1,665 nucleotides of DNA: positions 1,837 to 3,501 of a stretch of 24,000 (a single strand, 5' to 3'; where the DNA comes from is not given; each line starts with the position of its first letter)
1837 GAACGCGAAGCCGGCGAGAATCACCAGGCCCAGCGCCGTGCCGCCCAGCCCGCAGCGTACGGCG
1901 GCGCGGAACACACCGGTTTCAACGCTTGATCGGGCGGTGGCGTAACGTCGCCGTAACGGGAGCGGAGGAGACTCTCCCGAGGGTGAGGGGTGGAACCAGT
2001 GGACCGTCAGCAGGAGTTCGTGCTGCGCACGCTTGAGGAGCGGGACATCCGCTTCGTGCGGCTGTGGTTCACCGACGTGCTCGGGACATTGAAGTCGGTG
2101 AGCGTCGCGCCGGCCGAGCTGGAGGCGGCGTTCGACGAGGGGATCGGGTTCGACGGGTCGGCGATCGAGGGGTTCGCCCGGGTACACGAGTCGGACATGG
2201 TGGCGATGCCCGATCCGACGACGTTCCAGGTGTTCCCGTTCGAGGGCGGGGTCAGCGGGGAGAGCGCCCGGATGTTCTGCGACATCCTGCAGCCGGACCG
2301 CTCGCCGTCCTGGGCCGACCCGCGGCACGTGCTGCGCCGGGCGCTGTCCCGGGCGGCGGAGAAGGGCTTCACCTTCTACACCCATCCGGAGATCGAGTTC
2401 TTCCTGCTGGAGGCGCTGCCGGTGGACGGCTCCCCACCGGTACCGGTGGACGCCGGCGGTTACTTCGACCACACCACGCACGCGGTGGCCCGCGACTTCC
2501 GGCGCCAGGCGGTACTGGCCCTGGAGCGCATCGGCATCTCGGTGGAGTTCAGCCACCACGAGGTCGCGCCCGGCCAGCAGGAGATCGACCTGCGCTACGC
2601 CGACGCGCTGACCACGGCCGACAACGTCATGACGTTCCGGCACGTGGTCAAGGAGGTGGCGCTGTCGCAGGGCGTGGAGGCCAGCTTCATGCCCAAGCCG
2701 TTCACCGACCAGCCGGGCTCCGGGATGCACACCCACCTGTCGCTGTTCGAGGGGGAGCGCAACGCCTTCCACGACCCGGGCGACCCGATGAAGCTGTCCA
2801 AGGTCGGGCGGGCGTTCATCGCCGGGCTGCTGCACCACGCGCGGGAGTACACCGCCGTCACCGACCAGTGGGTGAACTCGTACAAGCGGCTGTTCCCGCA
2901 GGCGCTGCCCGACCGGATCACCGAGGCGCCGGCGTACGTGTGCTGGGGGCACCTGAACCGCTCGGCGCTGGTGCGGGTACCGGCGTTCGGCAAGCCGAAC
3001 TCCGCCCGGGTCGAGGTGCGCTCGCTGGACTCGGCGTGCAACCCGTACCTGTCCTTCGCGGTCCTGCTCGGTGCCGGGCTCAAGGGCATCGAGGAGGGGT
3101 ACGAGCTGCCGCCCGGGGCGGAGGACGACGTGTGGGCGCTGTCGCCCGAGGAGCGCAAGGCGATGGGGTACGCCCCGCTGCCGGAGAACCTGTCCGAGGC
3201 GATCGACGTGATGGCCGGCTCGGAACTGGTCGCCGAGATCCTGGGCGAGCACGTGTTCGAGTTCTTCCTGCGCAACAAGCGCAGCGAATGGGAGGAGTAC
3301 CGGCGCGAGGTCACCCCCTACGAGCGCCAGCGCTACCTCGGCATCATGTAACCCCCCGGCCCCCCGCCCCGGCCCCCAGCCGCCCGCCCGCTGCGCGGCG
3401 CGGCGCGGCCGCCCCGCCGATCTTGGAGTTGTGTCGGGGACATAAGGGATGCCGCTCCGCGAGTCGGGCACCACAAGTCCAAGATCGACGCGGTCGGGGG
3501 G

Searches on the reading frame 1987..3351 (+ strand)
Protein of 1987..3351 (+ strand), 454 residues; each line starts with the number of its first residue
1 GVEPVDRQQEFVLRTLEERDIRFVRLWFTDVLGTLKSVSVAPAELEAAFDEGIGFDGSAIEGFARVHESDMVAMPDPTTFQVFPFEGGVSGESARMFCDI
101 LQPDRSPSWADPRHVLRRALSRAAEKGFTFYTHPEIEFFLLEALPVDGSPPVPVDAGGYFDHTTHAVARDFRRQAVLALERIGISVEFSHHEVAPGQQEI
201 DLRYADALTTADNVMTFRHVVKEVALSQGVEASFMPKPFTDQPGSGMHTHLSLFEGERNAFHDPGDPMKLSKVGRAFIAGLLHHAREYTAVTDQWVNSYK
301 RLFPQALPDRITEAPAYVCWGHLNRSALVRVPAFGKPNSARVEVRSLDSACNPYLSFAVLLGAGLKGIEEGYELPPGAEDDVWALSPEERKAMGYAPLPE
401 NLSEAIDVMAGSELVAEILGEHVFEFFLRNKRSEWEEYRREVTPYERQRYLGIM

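Call 9: search_protein_families(library=pfam, proteins=[window:1987-3351:+])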
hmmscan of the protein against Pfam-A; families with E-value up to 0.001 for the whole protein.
window:1987-3351:+ (454 aa): 2 families
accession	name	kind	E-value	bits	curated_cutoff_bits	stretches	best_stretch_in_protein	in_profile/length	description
PF00120.29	Gln-synt_C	-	5e-122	407.7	24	1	110-450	2-344/344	Glutamine synthetase, catalytic domain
PF03951.24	Gln-synt_N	-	8.8e-29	99.4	33.4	1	20-103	1-82/82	Glutamine synthetase, beta-Grasp domain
